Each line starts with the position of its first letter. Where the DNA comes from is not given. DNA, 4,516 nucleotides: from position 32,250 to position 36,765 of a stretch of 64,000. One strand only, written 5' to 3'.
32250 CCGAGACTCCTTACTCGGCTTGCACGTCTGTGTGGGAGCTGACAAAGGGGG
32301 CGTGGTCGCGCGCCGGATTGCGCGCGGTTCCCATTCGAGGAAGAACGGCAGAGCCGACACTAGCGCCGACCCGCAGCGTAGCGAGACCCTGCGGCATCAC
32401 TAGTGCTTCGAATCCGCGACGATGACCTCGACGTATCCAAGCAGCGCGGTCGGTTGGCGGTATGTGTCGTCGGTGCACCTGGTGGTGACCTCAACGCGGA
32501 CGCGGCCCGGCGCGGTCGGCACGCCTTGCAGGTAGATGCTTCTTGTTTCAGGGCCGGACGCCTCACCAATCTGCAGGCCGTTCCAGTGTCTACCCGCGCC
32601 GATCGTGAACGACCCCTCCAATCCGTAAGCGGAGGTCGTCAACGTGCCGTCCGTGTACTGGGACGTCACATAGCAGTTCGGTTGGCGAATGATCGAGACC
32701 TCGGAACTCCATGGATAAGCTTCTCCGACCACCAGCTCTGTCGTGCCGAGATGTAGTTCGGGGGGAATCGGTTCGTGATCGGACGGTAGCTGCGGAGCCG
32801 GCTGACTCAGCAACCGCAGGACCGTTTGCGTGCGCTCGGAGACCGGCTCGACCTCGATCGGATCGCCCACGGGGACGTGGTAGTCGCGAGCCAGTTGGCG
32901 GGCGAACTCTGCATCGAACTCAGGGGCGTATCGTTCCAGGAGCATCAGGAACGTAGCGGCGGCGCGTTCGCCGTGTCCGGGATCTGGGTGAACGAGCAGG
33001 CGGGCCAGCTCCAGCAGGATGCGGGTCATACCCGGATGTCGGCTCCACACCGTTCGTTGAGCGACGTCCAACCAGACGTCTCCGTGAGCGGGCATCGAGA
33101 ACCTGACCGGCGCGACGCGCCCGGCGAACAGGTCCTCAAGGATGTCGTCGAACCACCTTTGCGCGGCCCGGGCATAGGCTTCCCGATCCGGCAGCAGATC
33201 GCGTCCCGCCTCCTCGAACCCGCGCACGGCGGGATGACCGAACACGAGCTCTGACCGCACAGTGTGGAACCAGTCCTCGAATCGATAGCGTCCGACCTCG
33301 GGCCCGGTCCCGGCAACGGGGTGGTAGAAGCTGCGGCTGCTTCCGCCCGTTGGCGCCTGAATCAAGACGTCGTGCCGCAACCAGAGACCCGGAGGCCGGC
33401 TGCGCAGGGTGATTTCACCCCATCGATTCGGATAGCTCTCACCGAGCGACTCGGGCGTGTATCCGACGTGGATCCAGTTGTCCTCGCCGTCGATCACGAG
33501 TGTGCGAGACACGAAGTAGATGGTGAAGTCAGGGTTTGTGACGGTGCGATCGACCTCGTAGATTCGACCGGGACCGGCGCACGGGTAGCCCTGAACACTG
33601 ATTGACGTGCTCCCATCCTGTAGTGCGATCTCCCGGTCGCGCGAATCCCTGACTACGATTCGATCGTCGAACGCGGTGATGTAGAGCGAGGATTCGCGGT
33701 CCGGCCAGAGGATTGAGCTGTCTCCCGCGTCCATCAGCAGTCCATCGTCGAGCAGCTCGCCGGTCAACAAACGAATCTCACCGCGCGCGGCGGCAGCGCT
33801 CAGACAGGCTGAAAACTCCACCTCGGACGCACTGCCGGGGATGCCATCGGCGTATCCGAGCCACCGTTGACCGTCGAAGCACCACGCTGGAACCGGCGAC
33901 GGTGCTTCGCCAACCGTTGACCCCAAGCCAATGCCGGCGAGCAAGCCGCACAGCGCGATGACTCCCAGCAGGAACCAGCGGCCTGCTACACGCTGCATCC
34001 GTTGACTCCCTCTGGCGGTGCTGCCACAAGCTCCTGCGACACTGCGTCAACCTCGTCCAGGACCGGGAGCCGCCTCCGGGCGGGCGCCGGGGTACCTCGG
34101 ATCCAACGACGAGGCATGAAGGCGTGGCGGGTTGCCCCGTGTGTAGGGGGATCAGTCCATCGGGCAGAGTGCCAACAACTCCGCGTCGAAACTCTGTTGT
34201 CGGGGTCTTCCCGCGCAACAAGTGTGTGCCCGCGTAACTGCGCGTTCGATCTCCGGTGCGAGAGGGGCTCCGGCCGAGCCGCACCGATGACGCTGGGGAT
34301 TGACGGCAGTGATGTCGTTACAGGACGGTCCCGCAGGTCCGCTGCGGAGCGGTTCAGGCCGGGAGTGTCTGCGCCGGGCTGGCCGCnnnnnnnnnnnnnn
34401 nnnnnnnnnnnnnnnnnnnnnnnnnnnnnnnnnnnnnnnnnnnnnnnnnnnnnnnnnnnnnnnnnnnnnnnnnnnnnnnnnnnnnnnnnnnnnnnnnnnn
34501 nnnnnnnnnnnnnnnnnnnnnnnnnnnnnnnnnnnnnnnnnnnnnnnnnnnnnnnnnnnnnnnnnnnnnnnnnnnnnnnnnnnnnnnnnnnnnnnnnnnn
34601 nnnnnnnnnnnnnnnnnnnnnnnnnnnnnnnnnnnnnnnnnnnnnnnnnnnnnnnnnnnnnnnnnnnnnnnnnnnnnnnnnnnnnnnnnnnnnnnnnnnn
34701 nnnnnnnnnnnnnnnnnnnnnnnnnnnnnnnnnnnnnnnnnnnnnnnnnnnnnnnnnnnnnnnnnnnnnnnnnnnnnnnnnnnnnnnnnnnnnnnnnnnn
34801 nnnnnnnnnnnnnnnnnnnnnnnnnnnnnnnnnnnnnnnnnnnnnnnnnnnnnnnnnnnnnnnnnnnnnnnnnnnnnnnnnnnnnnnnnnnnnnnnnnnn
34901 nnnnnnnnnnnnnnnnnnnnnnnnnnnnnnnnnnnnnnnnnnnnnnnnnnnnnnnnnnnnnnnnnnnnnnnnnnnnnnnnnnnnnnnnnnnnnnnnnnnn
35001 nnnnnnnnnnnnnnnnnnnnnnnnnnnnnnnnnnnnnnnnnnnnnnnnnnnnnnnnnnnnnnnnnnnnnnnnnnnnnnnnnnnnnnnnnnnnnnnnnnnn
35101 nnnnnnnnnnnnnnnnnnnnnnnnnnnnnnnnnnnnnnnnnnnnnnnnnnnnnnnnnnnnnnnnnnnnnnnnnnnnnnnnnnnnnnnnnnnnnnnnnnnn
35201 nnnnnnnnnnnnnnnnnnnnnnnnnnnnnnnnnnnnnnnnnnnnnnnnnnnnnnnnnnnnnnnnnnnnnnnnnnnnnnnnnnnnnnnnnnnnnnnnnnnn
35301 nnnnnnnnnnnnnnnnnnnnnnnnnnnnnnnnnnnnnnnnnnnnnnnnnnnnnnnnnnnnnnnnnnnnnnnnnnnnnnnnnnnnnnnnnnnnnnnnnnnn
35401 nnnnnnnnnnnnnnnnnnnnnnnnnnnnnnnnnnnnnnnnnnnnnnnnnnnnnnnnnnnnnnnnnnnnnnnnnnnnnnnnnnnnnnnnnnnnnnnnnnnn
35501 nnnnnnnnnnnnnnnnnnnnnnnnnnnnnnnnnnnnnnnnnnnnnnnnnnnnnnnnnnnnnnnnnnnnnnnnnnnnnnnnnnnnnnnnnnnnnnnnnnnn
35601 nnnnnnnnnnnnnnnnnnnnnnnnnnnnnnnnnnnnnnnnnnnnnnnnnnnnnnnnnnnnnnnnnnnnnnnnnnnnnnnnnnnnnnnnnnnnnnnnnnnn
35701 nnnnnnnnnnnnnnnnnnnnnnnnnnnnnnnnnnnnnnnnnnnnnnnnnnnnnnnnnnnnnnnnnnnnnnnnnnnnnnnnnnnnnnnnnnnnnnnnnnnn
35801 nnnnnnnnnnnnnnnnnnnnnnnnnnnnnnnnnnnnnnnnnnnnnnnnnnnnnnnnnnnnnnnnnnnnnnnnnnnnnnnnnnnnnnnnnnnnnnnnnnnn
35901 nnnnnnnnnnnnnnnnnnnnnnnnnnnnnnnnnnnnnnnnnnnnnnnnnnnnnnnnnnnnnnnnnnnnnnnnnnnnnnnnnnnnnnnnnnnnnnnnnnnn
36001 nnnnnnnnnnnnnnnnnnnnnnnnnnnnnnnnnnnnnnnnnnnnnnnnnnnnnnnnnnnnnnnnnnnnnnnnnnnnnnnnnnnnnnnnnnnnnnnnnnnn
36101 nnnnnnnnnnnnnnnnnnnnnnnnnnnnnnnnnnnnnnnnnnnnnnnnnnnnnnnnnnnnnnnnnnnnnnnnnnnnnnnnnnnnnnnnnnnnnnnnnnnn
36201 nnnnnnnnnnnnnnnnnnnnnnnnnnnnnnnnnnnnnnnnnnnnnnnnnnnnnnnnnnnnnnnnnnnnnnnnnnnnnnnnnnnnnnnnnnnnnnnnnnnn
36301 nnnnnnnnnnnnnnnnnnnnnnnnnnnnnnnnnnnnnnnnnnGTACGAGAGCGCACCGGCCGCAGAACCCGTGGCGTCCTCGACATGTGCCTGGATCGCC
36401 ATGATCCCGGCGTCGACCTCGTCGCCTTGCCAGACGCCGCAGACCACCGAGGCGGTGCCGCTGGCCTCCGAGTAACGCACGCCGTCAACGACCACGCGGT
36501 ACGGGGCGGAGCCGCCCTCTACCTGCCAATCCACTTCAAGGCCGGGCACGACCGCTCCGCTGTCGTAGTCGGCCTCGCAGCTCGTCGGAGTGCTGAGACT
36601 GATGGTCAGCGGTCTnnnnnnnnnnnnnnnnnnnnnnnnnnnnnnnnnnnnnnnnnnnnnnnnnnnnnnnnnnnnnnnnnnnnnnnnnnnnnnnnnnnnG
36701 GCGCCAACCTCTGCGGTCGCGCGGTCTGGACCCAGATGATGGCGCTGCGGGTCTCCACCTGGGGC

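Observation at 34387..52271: Unrecognised family of secreted Cys-motif repeat proteins in an inverted duplication of a two-gene operon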

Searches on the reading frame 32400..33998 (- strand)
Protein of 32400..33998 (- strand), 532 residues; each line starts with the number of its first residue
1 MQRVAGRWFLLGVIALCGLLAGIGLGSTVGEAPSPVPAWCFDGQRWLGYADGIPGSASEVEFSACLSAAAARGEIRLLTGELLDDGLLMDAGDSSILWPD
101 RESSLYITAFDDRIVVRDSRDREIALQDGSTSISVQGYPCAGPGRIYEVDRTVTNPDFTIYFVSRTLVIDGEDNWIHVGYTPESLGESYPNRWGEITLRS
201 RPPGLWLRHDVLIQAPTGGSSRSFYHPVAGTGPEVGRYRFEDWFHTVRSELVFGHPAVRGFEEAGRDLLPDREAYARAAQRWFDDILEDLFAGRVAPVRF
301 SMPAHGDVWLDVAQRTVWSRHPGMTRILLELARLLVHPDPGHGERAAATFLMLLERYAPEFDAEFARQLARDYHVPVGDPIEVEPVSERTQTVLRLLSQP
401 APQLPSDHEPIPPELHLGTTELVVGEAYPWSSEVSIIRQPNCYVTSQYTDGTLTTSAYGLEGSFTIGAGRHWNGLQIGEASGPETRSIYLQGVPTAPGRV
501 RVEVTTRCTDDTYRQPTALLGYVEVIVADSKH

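Call 7: search_protein_families(library=pfam, proteins=[window:32400-33998:-], max_evalue=0.1)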
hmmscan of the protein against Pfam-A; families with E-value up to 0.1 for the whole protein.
window:32400-33998:- (532 aa): 1 family
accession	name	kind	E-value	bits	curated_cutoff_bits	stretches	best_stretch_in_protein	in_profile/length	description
PF00179.31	UQ_con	-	0.069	13.2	27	0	304-348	77-121/140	Ubiquitin-conjugating enzyme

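Call 23: search_protein_families(library=ncbifam, proteins=[window:32400-33998:-], max_evalue=0.1)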
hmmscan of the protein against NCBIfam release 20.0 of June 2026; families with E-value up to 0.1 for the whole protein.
window:32400-33998:- (532 aa): 0 families

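Call 26: search_protein_families(library=padloc, proteins=[window:32400-33998:-], max_evalue=0.01)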
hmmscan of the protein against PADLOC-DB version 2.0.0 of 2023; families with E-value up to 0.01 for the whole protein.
window:32400-33998:- (532 aa): 0 families

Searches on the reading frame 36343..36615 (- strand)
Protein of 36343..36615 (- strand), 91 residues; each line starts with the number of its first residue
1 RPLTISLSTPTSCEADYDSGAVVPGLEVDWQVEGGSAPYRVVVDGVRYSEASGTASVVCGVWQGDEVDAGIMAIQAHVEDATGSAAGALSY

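Call 77: search_protein_families(library=pfam, alignment_id=A3, max_evalue=1)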
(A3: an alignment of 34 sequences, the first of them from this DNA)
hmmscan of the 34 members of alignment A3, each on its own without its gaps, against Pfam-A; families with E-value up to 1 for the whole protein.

A. member 1, seq(91 aa): 2 families
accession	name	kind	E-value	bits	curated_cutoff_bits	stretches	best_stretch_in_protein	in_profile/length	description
PF02494.22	HYR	-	0.12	13.1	21.7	1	31-86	17-73/81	HYR domain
PF02369.22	Big_1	-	0.17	12.4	34.9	0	19-57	29-64/93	Bacterial Ig-like domain (group 1)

B. families by the number of members that match (of 34 scanned): 15 families
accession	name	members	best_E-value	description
PF13573.12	SprB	2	0.022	SprB repeat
PF02369.22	Big_1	2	0.027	Bacterial Ig-like domain (group 1)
PF16383.10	DUF4992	1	0.0079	Domain of unknown function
PF18561.7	Regnase_1_C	1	0.012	Endoribonuclease Regnase 1/ ZC3H12 C-terminal domain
PF21382.2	IntS9_C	1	0.042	Integrator IntS9, C-terminal domain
PF06832.18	BiPBP_C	1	0.055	Penicillin-Binding Protein C-terminus Family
PF10604.15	Polyketide_cyc2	1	0.06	Polyketide cyclase / dehydrase and lipid transport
PF24371.1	DUF7527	1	0.086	Domain of unknown function (DUF7527)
PF00028.23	Cadherin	1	0.094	Cadherin domain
PF02494.22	HYR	1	0.12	HYR domain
PF13620.12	CarboxypepD_reg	1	0.16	Carboxypeptidase regulatory-like domain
PF19397.4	DUF5972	1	0.18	Family of unknown function (DUF5972)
PF22962.3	Ig_NUP210_7th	1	0.18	NUP210 Ig-like domain 7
PF22741.1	PTP-NADK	1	0.2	DSP-PTPase phosphatase fused to NAD+ Kinase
PF04534.17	Herpes_UL56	1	0.67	Herpesvirus UL56 protein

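Call 78: search_solved_structures(query=A3, max_evalue=1)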
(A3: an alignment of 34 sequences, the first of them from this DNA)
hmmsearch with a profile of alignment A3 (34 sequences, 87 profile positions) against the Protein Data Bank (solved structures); distinct sequences matched with E-value up to 1: 19.
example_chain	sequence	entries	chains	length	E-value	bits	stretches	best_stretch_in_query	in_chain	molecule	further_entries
6e6b_A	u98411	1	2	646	0.035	17.3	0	57-84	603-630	Protocadherin gamma B4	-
5szq_A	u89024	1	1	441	0.11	15.7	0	59-87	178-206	Protocadherin gamma-A4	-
5v5x_A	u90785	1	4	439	0.12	15.6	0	58-84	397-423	MCG133388, isoform CRA_y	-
8egx_A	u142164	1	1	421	0.24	14.7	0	29-81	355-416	Protocadherin-16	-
5tfm_A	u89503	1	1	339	0.26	14.5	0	59-86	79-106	Cadherin-23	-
5szl_A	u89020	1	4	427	0.28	14.4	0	57-87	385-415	PROTOCADHERIN GAMMA A1 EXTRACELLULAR CADHERIN DOMAINS 1-4, Protein Pcdhga1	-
9ezu_A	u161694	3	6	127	0.32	14.3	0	19-48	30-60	V-set and immunoglobulin domain-containing protein 4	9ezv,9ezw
4ofp_A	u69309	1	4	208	0.35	14.1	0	17-37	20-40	Protein SYG-2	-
8te6_A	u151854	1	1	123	0.38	14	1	19-51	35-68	V-set and immunoglobulin domain-containing protein 4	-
8te5_A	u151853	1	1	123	0.46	13.7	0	19-49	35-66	V-set and immunoglobulin domain-containing protein 4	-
2ee0_A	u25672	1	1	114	0.56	13.5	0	58-83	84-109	Protocadherin-9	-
8d40_A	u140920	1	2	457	0.69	13.2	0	58-85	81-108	Cadherin EGF LAG seven-pass G-type receptor 1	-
9ezh_A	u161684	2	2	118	0.72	13.1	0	19-49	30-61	V-set and immunoglobulin domain-containing protein 4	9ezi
5szr_A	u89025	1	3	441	0.72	13.1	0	56-84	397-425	Protein Pcdhgb2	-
6nz0_Z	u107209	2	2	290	0.74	13.1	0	59-83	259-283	Dyslexia-associated protein KIAA0319-like protein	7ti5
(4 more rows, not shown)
